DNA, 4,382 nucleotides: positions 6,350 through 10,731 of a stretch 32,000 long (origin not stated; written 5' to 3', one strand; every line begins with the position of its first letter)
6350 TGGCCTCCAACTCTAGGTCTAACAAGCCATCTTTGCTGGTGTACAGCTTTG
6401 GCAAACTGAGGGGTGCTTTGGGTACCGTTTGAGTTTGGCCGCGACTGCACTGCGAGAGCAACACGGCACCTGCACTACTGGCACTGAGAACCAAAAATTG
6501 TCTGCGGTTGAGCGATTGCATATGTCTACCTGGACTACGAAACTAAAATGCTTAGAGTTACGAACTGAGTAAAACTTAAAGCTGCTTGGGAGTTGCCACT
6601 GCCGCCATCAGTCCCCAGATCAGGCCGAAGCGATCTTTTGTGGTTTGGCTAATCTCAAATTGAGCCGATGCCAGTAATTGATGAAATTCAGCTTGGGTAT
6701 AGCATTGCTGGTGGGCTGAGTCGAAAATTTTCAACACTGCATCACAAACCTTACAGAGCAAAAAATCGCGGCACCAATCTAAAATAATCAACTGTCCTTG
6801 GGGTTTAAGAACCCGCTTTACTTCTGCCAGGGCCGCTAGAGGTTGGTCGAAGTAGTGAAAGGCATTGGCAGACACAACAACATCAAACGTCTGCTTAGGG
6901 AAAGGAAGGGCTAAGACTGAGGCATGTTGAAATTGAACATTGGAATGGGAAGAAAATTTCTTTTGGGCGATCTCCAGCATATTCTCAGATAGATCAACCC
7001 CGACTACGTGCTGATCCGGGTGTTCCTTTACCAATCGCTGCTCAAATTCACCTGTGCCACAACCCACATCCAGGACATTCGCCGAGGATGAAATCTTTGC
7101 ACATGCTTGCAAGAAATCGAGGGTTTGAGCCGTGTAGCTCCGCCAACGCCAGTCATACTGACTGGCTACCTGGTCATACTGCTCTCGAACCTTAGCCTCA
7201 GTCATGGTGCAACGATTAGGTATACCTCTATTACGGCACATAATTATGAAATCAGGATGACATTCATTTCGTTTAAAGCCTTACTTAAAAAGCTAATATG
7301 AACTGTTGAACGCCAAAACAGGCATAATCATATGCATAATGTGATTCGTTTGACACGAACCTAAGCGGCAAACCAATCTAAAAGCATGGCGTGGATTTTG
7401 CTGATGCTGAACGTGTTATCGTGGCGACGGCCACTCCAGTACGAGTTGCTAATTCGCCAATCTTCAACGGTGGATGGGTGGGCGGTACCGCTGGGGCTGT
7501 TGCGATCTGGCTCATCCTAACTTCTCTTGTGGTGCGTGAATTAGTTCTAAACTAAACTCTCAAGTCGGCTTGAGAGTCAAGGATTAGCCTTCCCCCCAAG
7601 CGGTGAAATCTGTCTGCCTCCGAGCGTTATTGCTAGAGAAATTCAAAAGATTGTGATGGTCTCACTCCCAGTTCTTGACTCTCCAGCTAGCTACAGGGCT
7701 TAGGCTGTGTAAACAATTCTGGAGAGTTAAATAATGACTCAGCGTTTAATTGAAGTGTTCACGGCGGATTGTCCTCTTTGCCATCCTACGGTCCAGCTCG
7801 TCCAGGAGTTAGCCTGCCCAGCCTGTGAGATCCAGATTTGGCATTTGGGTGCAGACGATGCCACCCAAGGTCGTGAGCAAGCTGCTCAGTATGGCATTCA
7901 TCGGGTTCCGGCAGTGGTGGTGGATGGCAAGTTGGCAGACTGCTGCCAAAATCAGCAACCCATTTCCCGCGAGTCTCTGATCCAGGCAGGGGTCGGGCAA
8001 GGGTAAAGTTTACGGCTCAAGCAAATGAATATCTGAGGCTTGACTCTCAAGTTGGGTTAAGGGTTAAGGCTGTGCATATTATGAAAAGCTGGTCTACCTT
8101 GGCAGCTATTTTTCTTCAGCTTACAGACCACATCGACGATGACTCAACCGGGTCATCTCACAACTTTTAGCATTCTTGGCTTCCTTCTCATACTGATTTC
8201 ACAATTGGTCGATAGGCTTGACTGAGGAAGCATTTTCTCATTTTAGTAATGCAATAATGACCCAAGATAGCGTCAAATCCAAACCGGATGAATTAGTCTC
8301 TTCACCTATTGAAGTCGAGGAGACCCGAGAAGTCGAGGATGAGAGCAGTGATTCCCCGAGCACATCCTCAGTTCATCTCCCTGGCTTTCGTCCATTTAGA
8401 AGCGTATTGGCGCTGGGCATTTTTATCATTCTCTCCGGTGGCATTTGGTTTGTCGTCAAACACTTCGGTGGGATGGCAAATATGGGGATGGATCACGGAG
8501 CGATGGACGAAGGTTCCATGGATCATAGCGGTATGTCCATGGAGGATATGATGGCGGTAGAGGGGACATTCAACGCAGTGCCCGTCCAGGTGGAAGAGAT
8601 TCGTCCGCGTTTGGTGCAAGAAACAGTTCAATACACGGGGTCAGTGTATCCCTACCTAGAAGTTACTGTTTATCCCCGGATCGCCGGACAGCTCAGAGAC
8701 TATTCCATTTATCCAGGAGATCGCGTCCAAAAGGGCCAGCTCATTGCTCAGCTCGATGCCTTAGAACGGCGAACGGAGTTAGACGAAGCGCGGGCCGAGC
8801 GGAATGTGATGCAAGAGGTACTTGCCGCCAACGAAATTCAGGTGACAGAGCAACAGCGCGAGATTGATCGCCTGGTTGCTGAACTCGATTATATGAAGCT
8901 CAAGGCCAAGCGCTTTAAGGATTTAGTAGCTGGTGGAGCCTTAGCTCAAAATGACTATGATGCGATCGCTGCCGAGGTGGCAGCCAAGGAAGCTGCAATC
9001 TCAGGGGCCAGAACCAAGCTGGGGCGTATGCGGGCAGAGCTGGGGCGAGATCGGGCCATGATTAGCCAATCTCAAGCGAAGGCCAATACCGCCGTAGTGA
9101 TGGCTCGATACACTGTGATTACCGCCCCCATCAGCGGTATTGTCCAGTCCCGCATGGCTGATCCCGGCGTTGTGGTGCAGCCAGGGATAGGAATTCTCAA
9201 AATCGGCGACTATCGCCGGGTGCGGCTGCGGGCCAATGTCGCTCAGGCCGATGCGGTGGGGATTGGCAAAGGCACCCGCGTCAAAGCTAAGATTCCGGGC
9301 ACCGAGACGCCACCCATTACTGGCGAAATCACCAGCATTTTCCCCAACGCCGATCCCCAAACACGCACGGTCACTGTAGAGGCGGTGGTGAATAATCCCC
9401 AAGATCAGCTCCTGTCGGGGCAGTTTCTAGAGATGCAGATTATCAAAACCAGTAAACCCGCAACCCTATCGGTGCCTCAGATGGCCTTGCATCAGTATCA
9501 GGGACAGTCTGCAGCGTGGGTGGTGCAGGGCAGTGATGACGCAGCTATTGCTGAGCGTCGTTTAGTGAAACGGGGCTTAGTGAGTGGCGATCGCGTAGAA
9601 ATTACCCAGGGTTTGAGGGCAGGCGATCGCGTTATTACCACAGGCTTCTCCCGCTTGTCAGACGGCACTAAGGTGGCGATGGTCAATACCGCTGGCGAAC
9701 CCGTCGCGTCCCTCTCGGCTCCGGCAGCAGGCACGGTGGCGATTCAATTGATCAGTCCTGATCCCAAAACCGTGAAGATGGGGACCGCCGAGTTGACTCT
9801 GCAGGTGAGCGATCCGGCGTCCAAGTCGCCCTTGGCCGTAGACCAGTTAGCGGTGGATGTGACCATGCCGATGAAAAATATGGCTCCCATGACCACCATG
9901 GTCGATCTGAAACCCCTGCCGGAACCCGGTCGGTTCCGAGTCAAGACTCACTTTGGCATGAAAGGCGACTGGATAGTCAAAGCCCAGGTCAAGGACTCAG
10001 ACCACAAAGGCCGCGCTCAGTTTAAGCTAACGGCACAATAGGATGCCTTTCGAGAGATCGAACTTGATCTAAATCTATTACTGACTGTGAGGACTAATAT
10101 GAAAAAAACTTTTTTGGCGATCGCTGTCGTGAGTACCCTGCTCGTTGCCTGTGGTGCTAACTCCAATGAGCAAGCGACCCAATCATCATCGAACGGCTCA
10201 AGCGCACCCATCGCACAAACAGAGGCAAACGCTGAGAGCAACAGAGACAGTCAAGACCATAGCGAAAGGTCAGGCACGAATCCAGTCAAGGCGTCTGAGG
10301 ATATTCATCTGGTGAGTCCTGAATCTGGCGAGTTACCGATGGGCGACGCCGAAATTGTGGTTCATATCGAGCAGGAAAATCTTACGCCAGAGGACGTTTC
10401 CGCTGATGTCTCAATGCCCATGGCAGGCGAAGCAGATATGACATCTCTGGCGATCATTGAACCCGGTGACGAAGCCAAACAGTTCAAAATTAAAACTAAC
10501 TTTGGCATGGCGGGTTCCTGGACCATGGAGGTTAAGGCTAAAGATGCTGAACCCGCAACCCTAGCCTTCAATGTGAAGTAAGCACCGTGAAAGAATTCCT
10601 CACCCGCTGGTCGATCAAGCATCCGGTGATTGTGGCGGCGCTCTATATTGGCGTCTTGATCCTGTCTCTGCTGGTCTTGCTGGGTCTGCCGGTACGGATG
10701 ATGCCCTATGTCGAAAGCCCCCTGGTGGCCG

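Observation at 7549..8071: Three closely spaced MerR-type (ZntR/CadR/PbrR-like) operator-promoters form a divergent control hub for the oxidase and RND operons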

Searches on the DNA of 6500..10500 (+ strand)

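Call 12: search_dna_similar(query=window:6500-10500:+, collection=plasmids, mode=near, max_rows=20)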
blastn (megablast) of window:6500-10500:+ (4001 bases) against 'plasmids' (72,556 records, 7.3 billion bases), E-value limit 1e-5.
No match.
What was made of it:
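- Tried and rejected: Megablast found nothing (call 12).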

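Call 13: search_dna_similar(query=window:7250-8300:+, collection=plasmids, mode=distant, max_rows=20)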
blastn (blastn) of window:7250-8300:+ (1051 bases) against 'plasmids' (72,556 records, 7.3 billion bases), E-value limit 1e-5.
Records with a match: 3; places in all: 3; records where one place covers at least 80% of the query: 0.
Best place of each record, by identity: 60-80% 3.
By first word of the organism name: Leptolyngbya 2; Gloeocapsa 1.
By predicted mobility (MOB-suite, as given by PLSDB): non-mobilizable 2; conjugative 1.
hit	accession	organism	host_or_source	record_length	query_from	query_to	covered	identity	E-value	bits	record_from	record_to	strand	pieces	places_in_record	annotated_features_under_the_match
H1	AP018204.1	Leptolyngbya boryana NIES-2135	-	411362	468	758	28%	69.4%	5e-23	116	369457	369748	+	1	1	thioredoxin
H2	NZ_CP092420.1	Leptolyngbya boryana IU 594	-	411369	468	758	28%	69.4%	5e-23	116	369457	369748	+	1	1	thioredoxin family protein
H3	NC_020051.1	Gloeocapsa sp. PCC 7428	-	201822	485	760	26%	70.3%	3e-26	128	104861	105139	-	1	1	thioredoxin family protein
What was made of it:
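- Tried and rejected: The distant search matched only the thioredoxin-like gene (call 13).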

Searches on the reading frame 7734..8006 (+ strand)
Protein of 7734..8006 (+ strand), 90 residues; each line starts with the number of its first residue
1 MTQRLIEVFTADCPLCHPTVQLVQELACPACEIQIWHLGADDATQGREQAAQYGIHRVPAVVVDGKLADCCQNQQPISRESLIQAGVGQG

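Call 6: search_protein_families(library=pfam, proteins=[window:7734-8006:+])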
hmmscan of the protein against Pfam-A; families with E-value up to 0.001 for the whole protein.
window:7734-8006:+ (90 aa): 3 families
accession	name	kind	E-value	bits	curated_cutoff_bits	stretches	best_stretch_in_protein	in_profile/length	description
PF13192.12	Thioredoxin_3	-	7.3e-07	29.6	24.8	1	6-67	3-59/76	Thioredoxin domain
PF07511.17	DUF1525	-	7.5e-05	23.2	24.1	1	40-66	65-91/113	Protein of unknown function (DUF1525)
PF00462.30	Glutaredoxin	-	0.00078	20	22.9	0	10-67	5-59/60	Glutaredoxin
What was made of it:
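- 7734..8006 (+): Thioredoxin-like gene (90 aa, with CPLC and CPAC motifs), the first gene behind site B. Call 6 (Thioredoxin_3).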

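Call 73: search_protein_families(library=ncbifam, proteins=[window:7734-8006:+], max_evalue=1e-8)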
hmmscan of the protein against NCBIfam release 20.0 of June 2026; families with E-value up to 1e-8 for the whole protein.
window:7734-8006:+ (90 aa): 0 families

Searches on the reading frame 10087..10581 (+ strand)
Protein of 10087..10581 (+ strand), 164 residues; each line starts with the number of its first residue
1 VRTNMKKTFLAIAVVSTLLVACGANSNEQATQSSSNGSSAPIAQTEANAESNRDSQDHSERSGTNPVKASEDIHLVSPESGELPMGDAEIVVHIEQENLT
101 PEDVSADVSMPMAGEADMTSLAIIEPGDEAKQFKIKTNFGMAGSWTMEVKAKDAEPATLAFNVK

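Call 7: search_protein_families(library=pfam, proteins=[window:10087-10581:+])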
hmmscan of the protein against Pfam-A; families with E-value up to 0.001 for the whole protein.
window:10087-10581:+ (164 aa): 1 family
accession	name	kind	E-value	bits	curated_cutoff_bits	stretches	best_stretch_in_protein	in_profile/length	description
PF13115.11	YtkA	-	8e-10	39.7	25.9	1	72-150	8-85/85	YtkA-like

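Call 73: search_protein_families(library=ncbifam, proteins=[window:10087-10581:+], max_evalue=1e-8)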
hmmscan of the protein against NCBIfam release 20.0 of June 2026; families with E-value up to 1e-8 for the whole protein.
window:10087-10581:+ (164 aa): 0 families
